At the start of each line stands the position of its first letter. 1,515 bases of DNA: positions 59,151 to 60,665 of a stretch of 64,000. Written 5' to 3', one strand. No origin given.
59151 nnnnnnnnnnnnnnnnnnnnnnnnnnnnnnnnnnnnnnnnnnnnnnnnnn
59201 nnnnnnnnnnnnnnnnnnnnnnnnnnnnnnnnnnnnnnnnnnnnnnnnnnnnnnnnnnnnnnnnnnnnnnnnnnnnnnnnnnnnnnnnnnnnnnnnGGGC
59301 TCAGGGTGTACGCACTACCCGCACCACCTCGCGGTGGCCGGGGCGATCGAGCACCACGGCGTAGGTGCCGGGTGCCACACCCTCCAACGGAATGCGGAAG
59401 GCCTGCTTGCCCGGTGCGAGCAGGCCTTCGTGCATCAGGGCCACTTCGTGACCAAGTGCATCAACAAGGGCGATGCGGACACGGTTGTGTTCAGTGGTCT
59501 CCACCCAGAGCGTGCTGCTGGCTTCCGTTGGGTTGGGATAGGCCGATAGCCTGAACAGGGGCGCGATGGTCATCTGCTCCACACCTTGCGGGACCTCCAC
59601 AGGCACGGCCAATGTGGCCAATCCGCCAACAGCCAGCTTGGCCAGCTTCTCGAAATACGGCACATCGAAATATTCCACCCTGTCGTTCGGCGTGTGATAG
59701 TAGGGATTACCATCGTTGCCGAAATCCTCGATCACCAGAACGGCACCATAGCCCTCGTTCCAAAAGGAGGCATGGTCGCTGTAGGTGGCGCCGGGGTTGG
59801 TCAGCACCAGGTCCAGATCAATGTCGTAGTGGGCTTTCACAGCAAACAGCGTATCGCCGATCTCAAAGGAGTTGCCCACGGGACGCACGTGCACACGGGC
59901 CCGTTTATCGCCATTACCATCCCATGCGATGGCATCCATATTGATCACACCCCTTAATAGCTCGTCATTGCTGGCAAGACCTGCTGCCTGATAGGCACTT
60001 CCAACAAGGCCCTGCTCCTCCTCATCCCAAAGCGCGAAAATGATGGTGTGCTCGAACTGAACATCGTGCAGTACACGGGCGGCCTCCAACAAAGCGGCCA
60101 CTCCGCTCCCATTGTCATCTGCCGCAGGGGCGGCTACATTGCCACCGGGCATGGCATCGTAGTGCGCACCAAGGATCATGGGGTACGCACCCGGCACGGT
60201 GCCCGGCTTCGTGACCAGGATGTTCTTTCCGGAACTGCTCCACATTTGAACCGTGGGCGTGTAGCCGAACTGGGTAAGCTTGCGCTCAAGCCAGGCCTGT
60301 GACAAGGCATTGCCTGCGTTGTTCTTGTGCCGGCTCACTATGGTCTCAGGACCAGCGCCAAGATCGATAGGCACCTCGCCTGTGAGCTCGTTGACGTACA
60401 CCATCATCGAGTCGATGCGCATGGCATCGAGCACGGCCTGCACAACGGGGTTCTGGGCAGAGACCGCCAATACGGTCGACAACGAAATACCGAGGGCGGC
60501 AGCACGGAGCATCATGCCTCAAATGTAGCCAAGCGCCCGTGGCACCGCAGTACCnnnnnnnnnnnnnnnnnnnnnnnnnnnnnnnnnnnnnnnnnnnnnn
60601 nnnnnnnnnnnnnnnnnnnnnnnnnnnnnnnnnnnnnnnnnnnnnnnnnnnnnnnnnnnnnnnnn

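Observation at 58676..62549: Cluster of T9SS-exported redox proteins: a cupredoxin and a pentaheme c-type cytochrome, each with a type-A CTD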

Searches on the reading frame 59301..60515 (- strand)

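Call 3: search_protein_families(library=pfam, proteins=[window:59301-60515:-], max_evalue=0.01)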
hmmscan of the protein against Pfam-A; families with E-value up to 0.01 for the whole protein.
window:59301-60515:- (404 aa): 4 families
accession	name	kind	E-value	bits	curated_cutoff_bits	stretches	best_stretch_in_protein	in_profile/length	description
PF04389.22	Peptidase_M28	-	4.8e-31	108.4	21.3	1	98-294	1-188/193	Peptidase family M28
PF01546.33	Peptidase_M20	-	8.3e-09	36.1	24.6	1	114-292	1-197/206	Peptidase family M20/M25/M40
PF05343.19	Peptidase_M42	-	0.00074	19.1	23.2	1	116-179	117-179/292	M42 glutamyl aminopeptidase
PF18962.6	Por_Secre_tail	-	0.00098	19.8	27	1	326-392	2-65/75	Secretion system C-terminal sorting domain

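Call 4: search_protein_families(library=ncbifam, proteins=[window:59301-60515:-], max_evalue=0.01)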
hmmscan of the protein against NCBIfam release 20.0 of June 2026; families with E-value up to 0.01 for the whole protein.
window:59301-60515:- (404 aa): 7 families
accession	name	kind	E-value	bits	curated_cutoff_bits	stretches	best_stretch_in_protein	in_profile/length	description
NF045908.1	AminopepLapALeg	equivalog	6.1e-18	64.8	600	1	112-297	206-388/396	aminopeptidase LapA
TIGR01883.1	PepT-like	hypoth_equivalog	4.5e-05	22.6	274.25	1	132-174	99-141/361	peptidase T-like protein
TIGR04183.1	Por_Secre_tail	domain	0.00016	21.6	23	1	326-401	2-70/72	T9SS type A sorting domain-containing protein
TIGR01910.1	DapE-ArgE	subfamily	0.00018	20.9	217.6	0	132-181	103-155/373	ArgE/DapE family deacylase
NF006769.0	PRK09290.1-3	subfamily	0.0013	17.5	452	1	72-182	45-144/417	allantoate amidohydrolase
NF058540.1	Ncarbamyl_ErtE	equivalog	0.0019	16.8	520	1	72-157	42-120/418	N-carbamyl-l-glutamate amidohydrolase ErtE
NF009527.0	PRK12891.1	subfamily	0.0073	15.3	461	1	53-182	25-147/426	Zn-dependent hydrolase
